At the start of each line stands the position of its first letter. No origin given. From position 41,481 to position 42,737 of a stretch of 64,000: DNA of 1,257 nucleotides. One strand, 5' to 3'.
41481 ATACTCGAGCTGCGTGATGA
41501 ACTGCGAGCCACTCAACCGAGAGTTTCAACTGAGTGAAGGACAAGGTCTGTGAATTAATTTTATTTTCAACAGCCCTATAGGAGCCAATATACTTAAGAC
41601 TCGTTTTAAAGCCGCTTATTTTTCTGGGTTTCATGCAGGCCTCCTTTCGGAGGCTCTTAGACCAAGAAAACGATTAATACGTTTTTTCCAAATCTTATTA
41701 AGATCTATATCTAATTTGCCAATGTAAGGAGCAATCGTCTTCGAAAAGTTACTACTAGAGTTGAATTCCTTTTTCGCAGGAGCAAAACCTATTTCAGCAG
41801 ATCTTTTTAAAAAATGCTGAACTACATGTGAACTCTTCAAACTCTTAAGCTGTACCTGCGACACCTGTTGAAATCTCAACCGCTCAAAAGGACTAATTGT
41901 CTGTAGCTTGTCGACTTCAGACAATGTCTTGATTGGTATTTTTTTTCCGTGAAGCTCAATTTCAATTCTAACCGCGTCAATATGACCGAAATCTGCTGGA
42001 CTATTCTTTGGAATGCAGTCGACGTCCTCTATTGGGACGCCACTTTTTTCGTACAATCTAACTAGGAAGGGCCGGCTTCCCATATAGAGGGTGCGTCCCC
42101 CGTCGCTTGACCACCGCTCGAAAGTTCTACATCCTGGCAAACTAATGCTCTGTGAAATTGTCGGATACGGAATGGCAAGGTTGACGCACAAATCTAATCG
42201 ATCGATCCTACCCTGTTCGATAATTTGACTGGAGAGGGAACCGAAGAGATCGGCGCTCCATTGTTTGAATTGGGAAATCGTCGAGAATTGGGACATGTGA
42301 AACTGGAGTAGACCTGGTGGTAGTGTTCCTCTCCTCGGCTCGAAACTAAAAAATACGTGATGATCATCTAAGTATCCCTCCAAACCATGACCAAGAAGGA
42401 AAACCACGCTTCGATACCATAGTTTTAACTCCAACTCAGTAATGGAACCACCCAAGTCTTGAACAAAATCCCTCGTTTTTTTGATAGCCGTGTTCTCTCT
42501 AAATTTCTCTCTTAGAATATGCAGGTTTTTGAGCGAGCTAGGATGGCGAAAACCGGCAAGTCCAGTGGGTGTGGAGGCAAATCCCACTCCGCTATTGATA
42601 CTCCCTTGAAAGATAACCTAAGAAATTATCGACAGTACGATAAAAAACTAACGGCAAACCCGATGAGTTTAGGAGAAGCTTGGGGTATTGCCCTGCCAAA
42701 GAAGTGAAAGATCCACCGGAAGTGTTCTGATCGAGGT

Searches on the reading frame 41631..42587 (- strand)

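Call 3: search_protein_families(library=pfam, proteins=[window:41631-42587:-], max_evalue=0.1)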
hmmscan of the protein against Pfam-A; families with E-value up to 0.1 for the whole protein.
window:41631-42587:- (318 aa): 1 family
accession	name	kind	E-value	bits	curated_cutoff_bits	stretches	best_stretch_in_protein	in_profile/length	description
PF02486.25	Rep_trans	-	0.0029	17.7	29.6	1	159-225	47-112/201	Replication initiation factor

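Call 4: search_protein_families(library=ncbifam, proteins=[window:41631-42587:-], max_evalue=0.1)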
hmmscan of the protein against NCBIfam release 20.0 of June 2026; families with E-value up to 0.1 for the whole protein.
window:41631-42587:- (318 aa): 0 families
